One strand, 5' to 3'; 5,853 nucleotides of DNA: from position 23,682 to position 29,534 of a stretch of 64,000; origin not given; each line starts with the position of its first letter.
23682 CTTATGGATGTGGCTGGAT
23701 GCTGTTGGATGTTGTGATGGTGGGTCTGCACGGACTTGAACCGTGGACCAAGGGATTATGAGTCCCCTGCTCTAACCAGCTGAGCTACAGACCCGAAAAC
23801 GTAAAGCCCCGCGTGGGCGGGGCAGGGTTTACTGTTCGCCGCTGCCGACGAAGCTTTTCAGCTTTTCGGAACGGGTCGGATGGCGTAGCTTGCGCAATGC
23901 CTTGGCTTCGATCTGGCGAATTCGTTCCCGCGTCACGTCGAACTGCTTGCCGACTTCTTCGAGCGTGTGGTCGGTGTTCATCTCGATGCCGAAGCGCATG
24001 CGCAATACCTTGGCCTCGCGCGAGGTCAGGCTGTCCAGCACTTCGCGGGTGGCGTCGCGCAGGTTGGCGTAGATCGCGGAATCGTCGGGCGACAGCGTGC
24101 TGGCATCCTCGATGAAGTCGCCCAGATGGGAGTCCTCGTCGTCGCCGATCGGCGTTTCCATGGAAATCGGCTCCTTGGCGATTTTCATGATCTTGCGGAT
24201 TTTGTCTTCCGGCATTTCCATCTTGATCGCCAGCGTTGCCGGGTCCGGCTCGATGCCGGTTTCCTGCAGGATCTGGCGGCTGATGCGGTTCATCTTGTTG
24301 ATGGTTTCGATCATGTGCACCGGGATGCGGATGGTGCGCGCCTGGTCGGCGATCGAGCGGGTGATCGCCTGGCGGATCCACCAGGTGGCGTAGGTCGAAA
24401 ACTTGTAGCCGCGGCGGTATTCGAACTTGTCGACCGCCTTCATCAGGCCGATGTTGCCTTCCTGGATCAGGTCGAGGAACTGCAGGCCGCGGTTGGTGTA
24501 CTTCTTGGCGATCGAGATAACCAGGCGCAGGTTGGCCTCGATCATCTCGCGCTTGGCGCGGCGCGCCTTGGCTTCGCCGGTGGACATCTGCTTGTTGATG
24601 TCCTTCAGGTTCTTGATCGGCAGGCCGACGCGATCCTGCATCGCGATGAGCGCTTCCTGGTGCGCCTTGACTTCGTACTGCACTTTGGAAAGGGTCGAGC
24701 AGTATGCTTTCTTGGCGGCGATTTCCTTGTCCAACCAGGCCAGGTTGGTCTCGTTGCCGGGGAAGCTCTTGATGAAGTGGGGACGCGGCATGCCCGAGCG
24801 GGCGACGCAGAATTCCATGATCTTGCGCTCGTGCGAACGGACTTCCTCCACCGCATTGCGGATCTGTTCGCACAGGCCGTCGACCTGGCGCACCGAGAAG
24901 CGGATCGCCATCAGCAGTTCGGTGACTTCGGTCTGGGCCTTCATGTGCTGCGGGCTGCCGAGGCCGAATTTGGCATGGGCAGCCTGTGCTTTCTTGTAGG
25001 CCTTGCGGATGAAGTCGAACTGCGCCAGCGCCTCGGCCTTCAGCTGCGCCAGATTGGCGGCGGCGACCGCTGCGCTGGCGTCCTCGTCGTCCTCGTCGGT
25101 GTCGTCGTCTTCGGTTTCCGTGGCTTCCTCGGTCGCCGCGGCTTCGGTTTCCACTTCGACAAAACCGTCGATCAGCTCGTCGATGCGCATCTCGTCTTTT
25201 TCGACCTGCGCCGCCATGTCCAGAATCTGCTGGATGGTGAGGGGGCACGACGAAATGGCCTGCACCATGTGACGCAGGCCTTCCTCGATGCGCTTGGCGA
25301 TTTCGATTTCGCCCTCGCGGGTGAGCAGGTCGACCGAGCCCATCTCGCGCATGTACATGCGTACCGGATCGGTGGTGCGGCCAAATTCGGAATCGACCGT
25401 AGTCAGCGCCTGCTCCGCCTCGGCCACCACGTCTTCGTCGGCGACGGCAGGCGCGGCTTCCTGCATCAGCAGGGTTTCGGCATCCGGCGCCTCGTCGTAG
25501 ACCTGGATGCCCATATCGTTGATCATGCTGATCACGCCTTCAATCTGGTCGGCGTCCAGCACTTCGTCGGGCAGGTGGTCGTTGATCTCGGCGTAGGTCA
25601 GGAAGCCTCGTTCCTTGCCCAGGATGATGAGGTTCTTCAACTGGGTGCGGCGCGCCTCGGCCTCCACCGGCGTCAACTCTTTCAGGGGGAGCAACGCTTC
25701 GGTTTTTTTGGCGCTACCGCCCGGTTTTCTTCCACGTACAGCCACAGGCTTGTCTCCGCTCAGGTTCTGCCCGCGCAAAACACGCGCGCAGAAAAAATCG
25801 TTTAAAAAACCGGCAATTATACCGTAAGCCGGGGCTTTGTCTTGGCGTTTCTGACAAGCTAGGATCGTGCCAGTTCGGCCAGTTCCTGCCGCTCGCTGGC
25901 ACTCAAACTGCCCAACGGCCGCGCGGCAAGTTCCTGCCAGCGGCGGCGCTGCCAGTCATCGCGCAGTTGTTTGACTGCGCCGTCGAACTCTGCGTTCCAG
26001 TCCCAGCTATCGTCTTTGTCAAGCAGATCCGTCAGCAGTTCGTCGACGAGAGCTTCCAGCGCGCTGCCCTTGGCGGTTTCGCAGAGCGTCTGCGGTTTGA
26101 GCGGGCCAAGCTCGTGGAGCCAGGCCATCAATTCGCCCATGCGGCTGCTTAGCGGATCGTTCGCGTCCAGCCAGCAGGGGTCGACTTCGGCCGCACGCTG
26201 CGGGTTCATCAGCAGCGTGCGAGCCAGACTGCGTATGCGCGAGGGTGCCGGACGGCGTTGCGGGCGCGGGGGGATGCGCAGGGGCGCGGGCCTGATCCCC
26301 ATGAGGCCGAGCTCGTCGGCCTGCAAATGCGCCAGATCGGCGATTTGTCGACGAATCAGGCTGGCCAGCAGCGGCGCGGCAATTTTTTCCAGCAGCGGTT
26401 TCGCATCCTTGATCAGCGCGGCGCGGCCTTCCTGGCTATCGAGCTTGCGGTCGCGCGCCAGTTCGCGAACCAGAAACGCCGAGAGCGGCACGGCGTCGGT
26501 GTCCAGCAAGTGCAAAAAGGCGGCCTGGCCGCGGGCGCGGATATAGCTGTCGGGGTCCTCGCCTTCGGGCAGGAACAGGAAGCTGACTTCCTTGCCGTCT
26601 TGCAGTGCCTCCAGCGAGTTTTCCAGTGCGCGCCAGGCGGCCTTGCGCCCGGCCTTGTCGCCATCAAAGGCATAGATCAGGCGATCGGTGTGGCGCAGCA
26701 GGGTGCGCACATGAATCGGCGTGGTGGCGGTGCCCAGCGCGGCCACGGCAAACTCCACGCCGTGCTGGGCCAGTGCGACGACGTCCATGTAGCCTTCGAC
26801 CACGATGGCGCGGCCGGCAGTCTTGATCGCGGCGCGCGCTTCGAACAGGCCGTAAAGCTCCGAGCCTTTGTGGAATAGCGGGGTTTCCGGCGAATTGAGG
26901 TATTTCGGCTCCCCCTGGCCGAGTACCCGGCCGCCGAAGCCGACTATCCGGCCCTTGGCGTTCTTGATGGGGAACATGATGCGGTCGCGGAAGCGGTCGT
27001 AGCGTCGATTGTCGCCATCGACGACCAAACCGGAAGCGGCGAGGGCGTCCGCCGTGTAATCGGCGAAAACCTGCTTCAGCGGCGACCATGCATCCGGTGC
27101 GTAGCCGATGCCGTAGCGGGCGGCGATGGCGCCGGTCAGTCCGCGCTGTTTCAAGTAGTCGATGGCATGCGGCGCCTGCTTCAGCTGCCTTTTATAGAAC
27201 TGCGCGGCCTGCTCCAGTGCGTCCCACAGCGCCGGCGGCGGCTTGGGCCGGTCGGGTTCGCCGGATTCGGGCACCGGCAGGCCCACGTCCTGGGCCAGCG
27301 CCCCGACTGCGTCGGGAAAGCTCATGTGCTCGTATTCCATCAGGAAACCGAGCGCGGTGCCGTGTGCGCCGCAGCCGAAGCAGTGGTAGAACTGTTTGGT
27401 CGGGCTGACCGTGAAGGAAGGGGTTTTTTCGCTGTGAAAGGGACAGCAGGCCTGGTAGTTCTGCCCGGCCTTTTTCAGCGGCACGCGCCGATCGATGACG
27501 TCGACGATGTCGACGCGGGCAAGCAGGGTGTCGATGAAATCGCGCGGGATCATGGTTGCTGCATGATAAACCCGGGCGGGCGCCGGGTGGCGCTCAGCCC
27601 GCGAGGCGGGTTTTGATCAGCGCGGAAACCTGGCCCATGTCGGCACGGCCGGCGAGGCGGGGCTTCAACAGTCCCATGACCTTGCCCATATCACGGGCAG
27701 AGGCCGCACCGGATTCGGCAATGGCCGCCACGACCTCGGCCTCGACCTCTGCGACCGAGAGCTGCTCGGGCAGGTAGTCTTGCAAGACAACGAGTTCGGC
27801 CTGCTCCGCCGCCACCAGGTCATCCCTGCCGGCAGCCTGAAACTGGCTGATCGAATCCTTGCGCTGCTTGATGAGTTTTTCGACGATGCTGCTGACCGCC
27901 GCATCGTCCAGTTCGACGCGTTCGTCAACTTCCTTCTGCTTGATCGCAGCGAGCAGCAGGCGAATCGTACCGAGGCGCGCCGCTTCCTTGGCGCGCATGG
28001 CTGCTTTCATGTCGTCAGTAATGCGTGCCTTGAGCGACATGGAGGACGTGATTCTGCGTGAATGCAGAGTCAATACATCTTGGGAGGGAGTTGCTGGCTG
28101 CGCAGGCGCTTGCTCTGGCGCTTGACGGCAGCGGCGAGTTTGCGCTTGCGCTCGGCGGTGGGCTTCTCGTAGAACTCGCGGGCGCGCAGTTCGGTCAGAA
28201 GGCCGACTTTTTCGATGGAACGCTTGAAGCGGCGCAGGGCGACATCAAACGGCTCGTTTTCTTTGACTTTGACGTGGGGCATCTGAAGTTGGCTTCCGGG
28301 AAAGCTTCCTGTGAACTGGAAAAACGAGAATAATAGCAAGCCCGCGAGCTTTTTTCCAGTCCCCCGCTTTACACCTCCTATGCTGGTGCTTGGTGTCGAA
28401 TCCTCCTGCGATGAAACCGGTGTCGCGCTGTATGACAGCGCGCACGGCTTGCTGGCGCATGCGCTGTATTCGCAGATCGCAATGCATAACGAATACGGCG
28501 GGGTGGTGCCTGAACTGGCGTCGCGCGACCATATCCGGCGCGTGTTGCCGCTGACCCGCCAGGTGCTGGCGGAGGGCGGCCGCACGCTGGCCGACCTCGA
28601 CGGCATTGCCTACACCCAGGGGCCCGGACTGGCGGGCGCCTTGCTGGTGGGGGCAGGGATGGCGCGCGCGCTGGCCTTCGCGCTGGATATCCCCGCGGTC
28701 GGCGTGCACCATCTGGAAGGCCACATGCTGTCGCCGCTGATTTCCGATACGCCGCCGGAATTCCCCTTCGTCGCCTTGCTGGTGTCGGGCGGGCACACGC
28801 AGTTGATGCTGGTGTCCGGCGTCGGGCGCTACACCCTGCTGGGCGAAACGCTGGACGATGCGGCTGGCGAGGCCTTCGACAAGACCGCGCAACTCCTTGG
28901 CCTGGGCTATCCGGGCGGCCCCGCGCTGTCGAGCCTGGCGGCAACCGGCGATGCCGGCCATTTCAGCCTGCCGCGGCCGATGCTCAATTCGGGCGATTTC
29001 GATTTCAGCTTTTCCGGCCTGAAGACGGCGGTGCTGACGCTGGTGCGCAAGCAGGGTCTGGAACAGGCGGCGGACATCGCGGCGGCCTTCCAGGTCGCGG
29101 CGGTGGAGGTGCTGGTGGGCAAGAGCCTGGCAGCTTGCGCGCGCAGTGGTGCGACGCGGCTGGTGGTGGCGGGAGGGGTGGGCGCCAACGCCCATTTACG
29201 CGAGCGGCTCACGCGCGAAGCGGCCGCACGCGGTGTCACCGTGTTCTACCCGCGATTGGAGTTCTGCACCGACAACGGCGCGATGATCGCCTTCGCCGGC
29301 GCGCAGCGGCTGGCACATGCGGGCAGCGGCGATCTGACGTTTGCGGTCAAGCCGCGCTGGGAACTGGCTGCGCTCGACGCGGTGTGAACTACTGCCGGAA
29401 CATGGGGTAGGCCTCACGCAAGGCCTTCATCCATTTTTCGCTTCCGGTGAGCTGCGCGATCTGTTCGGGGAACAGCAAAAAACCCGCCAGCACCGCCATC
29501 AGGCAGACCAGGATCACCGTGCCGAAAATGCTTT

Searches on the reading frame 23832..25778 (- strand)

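Call 41: search_protein_families(library=pfam, proteins=[window:23832-25778:-], max_evalue=0.00001)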
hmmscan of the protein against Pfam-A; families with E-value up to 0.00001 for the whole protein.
window:23832-25778:- (649 aa): 6 families
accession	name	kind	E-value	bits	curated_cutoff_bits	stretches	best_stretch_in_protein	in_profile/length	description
PF04546.19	Sigma70_ner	-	2.1e-64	217.7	29.7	1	178-381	1-210/210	Sigma-70, non-essential region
PF03979.19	Sigma70_r1_1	-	4.1e-29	100.8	22.5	1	42-119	2-78/81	Sigma-70 factor, region 1.1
PF04539.22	Sigma70_r3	-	1.2e-25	89.8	25.3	1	491-567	1-77/78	Sigma-70 region 3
PF04542.20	Sigma70_r2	-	8e-24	83.7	24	1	412-482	1-71/71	Sigma-70 region 2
PF04545.22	Sigma70_r4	-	1.8e-18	66.2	24.1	1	580-633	1-50/50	Sigma-70, region 4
PF00140.25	Sigma70_r1_2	-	4.8e-14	52.5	22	1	137-168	1-32/34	Sigma-70 factor, region 1.2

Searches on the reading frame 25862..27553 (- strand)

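Call 41: search_protein_families(library=pfam, proteins=[window:25862-27553:-], max_evalue=0.00001)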
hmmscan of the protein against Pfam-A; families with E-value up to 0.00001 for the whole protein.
window:25862-27553:- (564 aa): 8 families
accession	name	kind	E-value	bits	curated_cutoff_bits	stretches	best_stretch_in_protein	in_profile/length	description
PF08275.17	DNAG_N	-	3.3e-40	137.6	26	1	119-239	1-127/128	DNA primase catalytic core, N-terminal domain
PF01807.25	Zn_ribbon_DnaG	-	1.9e-38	130.7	24.9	1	3-95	2-94/98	CHC2 zinc finger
PF13155.12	Toprim_2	-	5.1e-18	65.7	22.1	1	250-338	1-88/88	Toprim-like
PF13662.12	Toprim_4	-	1.5e-15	57.6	25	1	248-326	2-84/85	Toprim domain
PF08278.16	DnaG_DnaB_bind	-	2.6e-15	57.3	29.1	1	441-561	2-124/124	DNA primase DnaG DnaB-binding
PF01751.28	Toprim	-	1.2e-13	51.4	23.1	1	249-325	2-93/96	Toprim domain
PF10410.14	DnaB_bind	-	3.5e-10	40.4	20.6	1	359-410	2-53/56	DnaB-helicase binding domain of primase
PF13362.12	Toprim_3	-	6.8e-10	39.7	27.2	1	249-343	2-94/95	Toprim domain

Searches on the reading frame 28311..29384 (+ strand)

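Call 41: search_protein_families(library=pfam, proteins=[window:28311-29384:+], max_evalue=0.00001)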
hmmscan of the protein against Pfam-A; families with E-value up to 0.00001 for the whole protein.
window:28311-29384:+ (358 aa): 2 families
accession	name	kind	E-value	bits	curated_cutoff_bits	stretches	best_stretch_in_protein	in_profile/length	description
PF00814.31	TsaD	-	1.1e-96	324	24.8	1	47-328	2-264/264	tRNA N6-adenosine threonylcarbamoyltransferase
PF22521.2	HypF_C_2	-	2.4e-07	31.2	27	1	241-323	156-236/241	Carbamoyltransferase, Kae1-like Domain, second subdomain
